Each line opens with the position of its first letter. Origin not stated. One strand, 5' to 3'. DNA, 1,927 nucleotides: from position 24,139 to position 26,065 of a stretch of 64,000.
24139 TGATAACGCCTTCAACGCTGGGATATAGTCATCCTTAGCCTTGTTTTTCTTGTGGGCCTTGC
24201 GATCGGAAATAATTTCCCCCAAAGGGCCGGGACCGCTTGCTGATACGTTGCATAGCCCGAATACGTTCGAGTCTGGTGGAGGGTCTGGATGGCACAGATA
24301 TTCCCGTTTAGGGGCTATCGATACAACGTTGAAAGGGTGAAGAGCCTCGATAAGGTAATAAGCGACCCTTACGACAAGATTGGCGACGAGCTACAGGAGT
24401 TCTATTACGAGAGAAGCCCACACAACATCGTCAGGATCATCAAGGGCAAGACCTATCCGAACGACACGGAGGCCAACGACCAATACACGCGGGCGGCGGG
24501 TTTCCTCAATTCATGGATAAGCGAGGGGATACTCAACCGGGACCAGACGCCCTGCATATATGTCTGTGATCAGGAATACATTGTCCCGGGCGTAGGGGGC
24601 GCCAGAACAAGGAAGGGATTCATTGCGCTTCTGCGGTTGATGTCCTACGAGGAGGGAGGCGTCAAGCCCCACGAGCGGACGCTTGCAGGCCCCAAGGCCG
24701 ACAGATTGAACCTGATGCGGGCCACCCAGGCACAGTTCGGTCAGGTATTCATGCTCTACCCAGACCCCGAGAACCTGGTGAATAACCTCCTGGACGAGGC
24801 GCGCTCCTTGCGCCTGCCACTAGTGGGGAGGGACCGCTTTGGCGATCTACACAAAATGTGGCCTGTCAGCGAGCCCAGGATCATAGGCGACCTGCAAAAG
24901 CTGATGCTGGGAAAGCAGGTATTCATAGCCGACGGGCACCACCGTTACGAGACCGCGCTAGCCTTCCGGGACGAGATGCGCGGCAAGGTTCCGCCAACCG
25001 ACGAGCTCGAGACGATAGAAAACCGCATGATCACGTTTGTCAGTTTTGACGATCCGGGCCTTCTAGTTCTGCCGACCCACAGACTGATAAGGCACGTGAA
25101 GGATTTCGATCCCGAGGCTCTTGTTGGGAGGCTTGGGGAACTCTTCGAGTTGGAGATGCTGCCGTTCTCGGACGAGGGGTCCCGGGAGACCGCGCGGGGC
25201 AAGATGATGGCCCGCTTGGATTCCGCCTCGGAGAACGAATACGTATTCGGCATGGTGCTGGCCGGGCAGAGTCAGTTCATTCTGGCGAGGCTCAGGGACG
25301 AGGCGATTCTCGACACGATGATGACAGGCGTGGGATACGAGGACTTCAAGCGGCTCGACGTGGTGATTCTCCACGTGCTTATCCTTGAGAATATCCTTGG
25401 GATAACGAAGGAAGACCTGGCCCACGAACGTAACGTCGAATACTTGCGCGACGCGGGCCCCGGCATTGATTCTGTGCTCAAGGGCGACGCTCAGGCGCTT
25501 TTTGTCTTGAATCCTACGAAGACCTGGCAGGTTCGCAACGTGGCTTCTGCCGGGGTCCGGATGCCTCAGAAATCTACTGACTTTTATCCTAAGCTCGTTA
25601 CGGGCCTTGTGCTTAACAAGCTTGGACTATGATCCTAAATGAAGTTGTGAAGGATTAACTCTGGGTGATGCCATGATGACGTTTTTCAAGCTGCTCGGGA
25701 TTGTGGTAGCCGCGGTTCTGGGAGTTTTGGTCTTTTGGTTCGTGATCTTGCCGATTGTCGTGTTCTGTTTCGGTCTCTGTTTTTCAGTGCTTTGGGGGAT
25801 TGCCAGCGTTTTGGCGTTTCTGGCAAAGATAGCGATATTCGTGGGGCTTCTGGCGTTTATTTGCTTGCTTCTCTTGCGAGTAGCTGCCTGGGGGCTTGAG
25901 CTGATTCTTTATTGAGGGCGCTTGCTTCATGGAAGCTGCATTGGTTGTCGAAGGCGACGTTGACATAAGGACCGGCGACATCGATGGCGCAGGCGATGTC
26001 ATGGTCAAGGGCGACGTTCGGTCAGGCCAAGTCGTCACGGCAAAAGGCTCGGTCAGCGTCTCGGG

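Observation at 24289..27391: Cluster of DUF1015, a small membrane protein, a beta-helical FapA/bactofilin-like protein and PilZ, divergent from the flagellar rod-ring operon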

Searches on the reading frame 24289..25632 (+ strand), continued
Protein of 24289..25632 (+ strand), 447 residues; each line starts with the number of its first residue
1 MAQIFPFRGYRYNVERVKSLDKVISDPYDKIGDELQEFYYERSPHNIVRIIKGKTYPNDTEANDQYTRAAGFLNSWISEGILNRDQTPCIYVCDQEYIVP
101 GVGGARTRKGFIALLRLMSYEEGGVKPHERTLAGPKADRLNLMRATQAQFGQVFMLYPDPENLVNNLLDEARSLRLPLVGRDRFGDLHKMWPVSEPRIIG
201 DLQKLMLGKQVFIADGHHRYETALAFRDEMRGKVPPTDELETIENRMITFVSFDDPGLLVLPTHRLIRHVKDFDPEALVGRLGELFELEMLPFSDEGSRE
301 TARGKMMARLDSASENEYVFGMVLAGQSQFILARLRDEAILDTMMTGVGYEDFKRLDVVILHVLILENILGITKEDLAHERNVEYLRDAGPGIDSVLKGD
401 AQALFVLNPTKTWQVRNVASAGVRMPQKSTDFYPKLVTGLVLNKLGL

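Call 38: list_cluster_members(proteins=[P0025, P0001])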
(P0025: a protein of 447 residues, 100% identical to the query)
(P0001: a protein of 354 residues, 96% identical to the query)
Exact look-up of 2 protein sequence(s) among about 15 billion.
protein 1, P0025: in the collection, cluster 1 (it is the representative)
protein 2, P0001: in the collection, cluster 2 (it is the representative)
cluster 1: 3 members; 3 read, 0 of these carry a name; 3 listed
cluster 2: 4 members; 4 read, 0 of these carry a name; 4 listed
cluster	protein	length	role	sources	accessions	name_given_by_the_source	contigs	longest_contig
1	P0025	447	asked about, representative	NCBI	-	-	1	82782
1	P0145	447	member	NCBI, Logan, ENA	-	-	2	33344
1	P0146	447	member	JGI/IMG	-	-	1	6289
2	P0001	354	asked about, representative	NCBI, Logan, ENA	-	-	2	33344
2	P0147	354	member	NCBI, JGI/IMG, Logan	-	-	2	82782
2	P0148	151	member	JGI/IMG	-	-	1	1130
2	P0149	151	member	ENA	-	-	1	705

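Call 47: search_solved_structures(query=A1, max_evalue=10, show_alignments=2)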
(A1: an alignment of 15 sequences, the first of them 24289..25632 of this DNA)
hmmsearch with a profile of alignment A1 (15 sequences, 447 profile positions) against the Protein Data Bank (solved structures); distinct sequences matched with E-value up to 10: 1.
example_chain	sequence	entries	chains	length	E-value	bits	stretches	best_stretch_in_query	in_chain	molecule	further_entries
7rm9_A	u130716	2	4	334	1.2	10.9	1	342-412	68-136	Malate dehydrogenase, cytoplasmic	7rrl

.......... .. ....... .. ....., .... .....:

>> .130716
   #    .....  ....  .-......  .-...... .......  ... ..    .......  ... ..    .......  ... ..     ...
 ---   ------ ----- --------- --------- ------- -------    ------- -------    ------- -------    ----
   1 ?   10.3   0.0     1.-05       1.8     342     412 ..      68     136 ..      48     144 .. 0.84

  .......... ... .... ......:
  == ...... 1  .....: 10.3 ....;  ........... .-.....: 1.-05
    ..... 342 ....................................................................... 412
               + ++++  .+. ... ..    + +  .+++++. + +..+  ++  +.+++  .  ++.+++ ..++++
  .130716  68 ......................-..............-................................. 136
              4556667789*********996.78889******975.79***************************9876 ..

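Call 77: search_protein_families(library=pfam, proteins=[L031:4044-5315:-, L031:793-2652:-, L031:7701-8417:-, L052:1898-2761:+, L052:4166-5071:+, L060:4579-5802:-, L076:1812-2639:+, L084:5014-5841:+, L084:7354-8211:+, L081:4701-5768:-], max_evalue=0.00001)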
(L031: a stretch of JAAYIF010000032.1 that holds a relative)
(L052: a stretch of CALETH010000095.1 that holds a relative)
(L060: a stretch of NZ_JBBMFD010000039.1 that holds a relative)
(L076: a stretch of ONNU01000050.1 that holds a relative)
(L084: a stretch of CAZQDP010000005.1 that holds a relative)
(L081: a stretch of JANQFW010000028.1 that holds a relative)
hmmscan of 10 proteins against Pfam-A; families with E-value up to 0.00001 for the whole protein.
L031:4044-5315:- (423 aa): 2 families
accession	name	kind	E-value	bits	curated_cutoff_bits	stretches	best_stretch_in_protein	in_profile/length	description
PF13581.12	HATPase_c_2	-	5.6e-11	43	27.4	1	293-404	6-125/127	Histidine kinase-like ATPase domain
PF02518.31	HATPase_c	-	1.1e-07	32.7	26.4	1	317-383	6-77/111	Histidine kinase-, DNA gyrase B-, and HSP90-like ATPase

L031:793-2652:- (619 aa): 2 families
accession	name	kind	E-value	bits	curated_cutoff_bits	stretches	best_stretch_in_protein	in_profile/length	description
PF20250.3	FapA_N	-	9.8e-36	123.2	27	1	130-284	16-175/178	Flagellar Assembly Protein A N-terminal region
PF03961.19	FapA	-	2.2e-31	109.9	31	2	297-376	1-82/272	Flagellar Assembly Protein A beta solenoid domain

L031:7701-8417:- (238 aa): 1 family
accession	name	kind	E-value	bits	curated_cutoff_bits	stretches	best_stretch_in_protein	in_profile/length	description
PF01351.25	RNase_HII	-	7.8e-37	127.5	25.8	1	41-215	1-197/199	Ribonuclease HII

L052:1898-2761:+ (287 aa): 5 families
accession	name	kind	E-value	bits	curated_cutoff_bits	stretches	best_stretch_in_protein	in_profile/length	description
PF12146.15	Hydrolase_4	-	1.5e-18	67.5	27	1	82-189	2-112/239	Serine aminopeptidase, S33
PF00561.26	Abhydrolase_1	-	1.4e-08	35.1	25.8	0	86-177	2-91/245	alpha/beta hydrolase fold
PF03959.19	FSH1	-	5.4e-06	26.7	21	0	135-260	82-197/211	Serine hydrolase (FSH1)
PF12740.14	PETase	-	9.6e-06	25.6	28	0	213-267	159-215/263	PET hydrolase-like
PF01738.24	DLH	-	9.7e-06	25.8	21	0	130-264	73-187/217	Dienelactone hydrolase family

L052:4166-5071:+ (301 aa): 1 family
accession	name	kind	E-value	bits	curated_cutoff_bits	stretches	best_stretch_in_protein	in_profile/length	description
PF00892.27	EamA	-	9.4e-40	136.5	28.2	2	7-140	3-134/135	EamA-like transporter family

L060:4579-5802:- (407 aa): 1 family
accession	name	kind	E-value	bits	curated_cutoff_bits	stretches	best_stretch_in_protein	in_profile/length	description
PF00266.25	Aminotran_5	-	8.5e-79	265.6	21.5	1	33-392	1-371/371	Aminotransferase class-V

L076:1812-2639:+ (275 aa): 0 families

L084:5014-5841:+ (275 aa): 4 families
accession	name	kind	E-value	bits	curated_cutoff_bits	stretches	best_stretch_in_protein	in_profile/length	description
PF13344.12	Hydrolase_6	-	3.5e-28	98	27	1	11-110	2-101/101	Haloacid dehalogenase-like hydrolase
PF13242.12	Hydrolase_like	-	2.7e-14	53.2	22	1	186-258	2-74/75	HAD-hyrolase-like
PF00702.32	Hydrolase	-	1.4e-07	32.5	26.4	1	8-225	2-190/191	haloacid dehalogenase-like hydrolase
PF13419.12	HAD_2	-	1.4e-07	32.2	23.8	0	174-232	121-178/178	Haloacid dehalogenase-like hydrolase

L084:7354-8211:+ (285 aa): 2 families
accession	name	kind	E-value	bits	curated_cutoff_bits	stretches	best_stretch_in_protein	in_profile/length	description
PF02457.21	DAC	-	8.4e-46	154.9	27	1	126-243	2-118/119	DisA bacterial checkpoint controller nucleotide-binding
PF19293.4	CdaA_N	-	1.2e-13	51.5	23.8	1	13-89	3-80/81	CdaA N-terminal transmembrane domain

L081:4701-5768:- (355 aa): 4 families
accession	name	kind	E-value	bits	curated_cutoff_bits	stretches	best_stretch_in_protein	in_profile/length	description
PF00483.29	NTP_transferase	-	6.8e-51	173.6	21.2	1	5-230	2-235/245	Nucleotidyl transferase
PF25084.1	LbH_EIF2B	-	2.6e-17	63.2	54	1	257-353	7-102/105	EIF2B subunit epsilon LbH domain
PF00132.30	Hexapep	-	5.5e-08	32.6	27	0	272-305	2-35/36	Bacterial transferase hexapeptide (six repeats)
PF12804.13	NTP_transf_3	-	1.5e-07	32.1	27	1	5-135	1-123/160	MobA-like NTP transferase domain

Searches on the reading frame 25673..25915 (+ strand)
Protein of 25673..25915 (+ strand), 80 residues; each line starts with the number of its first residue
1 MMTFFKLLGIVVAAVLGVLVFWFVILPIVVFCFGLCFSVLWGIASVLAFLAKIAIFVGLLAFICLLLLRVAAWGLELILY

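Call 3: search_protein_families(library=pfam, proteins=[window:25673-25915:+], max_evalue=0.01)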
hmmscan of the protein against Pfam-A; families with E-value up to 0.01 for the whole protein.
window:25673-25915:+ (80 aa): 0 families

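Call 4: search_protein_families(library=ncbifam, proteins=[window:25673-25915:+], max_evalue=0.01)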
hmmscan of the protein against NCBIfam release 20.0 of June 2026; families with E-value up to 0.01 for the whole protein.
window:25673-25915:+ (80 aa): 0 families
